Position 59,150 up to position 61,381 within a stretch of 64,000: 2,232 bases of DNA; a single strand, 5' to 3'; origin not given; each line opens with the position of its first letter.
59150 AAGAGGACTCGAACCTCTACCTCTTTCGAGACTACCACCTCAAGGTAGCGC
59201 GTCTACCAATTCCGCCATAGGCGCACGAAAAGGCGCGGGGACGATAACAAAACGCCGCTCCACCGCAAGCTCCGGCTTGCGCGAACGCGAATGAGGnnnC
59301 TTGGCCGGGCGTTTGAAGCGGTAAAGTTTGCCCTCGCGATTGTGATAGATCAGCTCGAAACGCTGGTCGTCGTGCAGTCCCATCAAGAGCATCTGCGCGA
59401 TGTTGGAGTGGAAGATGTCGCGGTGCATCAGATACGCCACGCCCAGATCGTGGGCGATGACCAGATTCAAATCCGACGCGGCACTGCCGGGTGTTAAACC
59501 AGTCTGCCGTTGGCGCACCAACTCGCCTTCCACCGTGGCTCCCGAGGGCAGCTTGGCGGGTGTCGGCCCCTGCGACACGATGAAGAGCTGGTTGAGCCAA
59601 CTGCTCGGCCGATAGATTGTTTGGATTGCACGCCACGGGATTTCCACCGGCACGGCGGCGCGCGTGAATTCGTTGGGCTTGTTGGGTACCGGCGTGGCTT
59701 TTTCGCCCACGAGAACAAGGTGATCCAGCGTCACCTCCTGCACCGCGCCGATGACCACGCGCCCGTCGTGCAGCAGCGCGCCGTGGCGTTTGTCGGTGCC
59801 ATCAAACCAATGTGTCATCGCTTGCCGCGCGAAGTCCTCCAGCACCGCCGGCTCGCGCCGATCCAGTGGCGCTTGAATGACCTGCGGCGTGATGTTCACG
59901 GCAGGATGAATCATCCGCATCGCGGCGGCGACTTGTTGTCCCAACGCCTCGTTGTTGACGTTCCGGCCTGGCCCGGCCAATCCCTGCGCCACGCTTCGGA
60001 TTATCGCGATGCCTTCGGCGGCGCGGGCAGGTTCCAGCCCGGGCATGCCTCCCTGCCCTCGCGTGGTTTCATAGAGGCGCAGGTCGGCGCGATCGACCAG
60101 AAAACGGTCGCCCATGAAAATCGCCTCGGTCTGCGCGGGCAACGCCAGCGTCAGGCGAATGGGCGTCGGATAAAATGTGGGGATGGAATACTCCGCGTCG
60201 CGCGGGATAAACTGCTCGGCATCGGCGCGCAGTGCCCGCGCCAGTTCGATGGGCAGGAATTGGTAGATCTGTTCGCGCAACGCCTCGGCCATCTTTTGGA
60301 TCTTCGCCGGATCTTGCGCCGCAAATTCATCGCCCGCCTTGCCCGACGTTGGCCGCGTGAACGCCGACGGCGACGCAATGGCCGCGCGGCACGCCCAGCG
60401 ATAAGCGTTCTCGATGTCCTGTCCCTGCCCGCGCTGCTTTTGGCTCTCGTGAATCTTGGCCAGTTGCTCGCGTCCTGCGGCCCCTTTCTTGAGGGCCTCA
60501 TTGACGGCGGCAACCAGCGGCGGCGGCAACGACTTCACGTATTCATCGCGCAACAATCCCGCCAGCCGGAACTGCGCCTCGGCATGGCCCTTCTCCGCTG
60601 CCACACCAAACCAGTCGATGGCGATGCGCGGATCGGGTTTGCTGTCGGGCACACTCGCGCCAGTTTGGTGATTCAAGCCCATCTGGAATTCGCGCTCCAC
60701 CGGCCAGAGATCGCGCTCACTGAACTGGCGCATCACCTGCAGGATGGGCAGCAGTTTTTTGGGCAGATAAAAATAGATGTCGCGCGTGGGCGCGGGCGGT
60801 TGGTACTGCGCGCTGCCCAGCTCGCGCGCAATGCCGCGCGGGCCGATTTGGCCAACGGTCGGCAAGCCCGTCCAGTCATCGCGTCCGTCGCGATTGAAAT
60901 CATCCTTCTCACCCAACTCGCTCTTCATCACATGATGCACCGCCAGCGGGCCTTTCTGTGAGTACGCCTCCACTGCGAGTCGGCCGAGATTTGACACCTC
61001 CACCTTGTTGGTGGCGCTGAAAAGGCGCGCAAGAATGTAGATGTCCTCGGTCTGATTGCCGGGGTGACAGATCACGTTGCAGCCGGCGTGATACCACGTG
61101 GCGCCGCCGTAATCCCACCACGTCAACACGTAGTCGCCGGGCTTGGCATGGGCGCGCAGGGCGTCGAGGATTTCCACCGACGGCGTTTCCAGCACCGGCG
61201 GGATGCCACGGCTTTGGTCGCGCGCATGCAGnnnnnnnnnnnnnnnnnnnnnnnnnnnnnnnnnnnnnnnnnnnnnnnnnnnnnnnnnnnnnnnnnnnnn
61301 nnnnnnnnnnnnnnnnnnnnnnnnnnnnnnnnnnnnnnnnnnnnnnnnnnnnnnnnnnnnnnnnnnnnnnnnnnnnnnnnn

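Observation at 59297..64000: Bona fide PglB/STT3-type oligosaccharyltransferase in a PVC-like genome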

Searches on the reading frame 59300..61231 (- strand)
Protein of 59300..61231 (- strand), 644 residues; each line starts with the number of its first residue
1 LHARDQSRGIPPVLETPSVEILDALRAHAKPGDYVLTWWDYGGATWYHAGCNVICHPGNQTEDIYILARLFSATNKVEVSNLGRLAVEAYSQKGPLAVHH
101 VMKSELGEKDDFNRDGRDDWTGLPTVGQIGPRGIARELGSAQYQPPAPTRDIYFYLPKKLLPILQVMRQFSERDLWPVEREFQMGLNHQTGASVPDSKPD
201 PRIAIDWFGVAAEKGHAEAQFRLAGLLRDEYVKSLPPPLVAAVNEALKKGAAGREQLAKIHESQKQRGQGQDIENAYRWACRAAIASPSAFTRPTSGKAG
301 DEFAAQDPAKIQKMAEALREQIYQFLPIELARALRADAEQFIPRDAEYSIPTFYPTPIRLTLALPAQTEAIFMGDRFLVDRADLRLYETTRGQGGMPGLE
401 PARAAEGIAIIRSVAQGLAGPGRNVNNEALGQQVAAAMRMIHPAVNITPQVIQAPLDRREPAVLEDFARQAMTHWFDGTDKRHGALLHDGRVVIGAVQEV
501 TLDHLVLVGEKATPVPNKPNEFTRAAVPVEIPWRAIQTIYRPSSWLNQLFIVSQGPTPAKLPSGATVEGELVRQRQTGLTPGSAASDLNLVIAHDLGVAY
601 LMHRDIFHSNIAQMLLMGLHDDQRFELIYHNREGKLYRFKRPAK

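Call 57: predict_structure(alignment_id=A3)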
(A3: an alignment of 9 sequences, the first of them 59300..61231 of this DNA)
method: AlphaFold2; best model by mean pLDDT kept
length: 644 residues; sequences in the alignment: 9
mean_pLDDT: 61.6   pTM: 0.39
mean pLDDT of the five models: 61.6, 57.4, 55.4, 51.0, 49.9
residues with pLDDT >= 90: 34; 70-90: 222; 50-70: 160; < 50: 228
segments of 3 or more residues with pLDDT < 50: 1-17, 40-48, 55-65, 92-101, 122-132, 162-173, 294-304, 347-369, 392-396, 519-521, 544-644
pLDDT, mean of each block of 10 residues (from residue 1): 28 43 64 59 47 46 48 54 56 43 53 50 46 51 54 58 44 55 78 68 82 84 92 87 86 84 84 92 80 46 59 88 89 87 57 34 41 53 58 54 87 84 73 88 80 84 87 73 78 81 83 60 72 85 43 37 38 30 36 37 41 36 31 26 30
secondary structure, 60 per line:
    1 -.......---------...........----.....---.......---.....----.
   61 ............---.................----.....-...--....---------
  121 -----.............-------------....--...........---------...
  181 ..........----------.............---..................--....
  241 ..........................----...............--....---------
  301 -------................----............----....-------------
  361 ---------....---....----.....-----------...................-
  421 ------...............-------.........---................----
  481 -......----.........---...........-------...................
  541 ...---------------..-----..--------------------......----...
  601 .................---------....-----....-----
elements in order (helices of 4 or more, strands of 3 or more residues): H2-8 H18-28 E33-37 H41-47 E51-55 H60-72 H76-92 H97-101 H108-111 H126-138 E152-155 H158-168 H178-190 H201-213 H217-234 H237-266 H271-285 H288-291 H308-323 H328-339 H344-347 E370-373 E377-380 E385-389 H401-419 H427-441 H449-457 H461-476 E482-487 E492-500 E504-514 E522-532 E536-543 E588-593 E598-603 H604-617 E627-630 E636-639

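Call 61: fold_search(model_id=the predicted structure, library=pdb)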
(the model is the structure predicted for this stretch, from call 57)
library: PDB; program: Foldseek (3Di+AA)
matches with E <= 10: 503; with E <= 0.001: 1
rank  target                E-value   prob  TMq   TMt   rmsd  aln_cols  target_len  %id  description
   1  6gxc_A                4.7e-04  1.00  0.18  0.16   4.1       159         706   23  Bacterial oligosaccharyltransferase PglB in complex with an inhibitory peptide and a reactive lipid-linked oligosaccha (released 2018-11-14)
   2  3rce_A                1.1e-03  1.00  0.18  0.17   4.2       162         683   22  Bacterial oligosaccharyltransferase PglB (released 2011-06-15)
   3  3aag_A                1.8e-03  1.00  0.17  0.36   5.5       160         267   22  Crystal structure of C. jejuni pglb C-terminal domain (released 2009-12-08)
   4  5ogl_A                2.6e-03  1.00  0.18  0.16   4.2       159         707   23  Structure of bacterial oligosaccharyltransferase PglB in complex with an acceptor peptide and an lipid-linked oligosac (released 2017-10-25)
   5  6deh_A                1.9e-02  0.57  0.10  0.17  20.4       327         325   18  Structure of LpnE Effector Protein from Legionella pneumophila (sp. Philadelphia) (released 2018-12-19)
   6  6xyj_BBB              2.3e-02  1.00  0.09  0.64   3.5        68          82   19  Hfq from E.coli with inserted long loop L4 sequence (released 2021-02-10)
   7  6xyj_CCC              5.3e-02  1.00  0.09  0.66   3.5        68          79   19  Hfq from E.coli with inserted long loop L4 sequence (released 2021-02-10)
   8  6xyj_AAA              9.4e-02  1.00  0.09  0.64   3.6        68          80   19  Hfq from E.coli with inserted long loop L4 sequence (released 2021-02-10)
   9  8z5n_C                1.8e-01  0.91  0.13  0.44  17.3       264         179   17  Cryo-EM structure of the LPHT ring (released 2025-10-22)
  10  8sxq_A                1.8e-01  0.14  0.09  0.14  21.0       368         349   18  Crystal structure of Sel-1 repeat protein LceB from Legionella pneumophila (released 2024-01-24)
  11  6k5l_A                1.9e-01  0.06  0.07  0.08  32.6       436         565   12  The crystal structure of isocitrate dehydrogenase kinase/phosphatase wtih two Mn2+ from E. coli (released 2019-07-03)
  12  6ork_A                2.7e-01  0.18  0.09  0.18  16.7       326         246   16  Crystal structure of Sel1 repeat protein from Oxalobacter formigenes (released 2020-05-06)
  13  5b26_B                2.8e-01  0.57  0.10  0.29  13.4       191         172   13  Crystal structure of mouse SEL1L (released 2016-04-27)
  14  5szd_G                3.0e-01  0.97  0.06  0.51   7.6        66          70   18  Crystal structure of Aquifex aeolicus Hfq at 1.5A (released 2017-04-19)
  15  5gl6_A                3.1e-01  0.69  0.07  0.23  16.3       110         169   12  Msmeg rimP (released 2017-07-12)
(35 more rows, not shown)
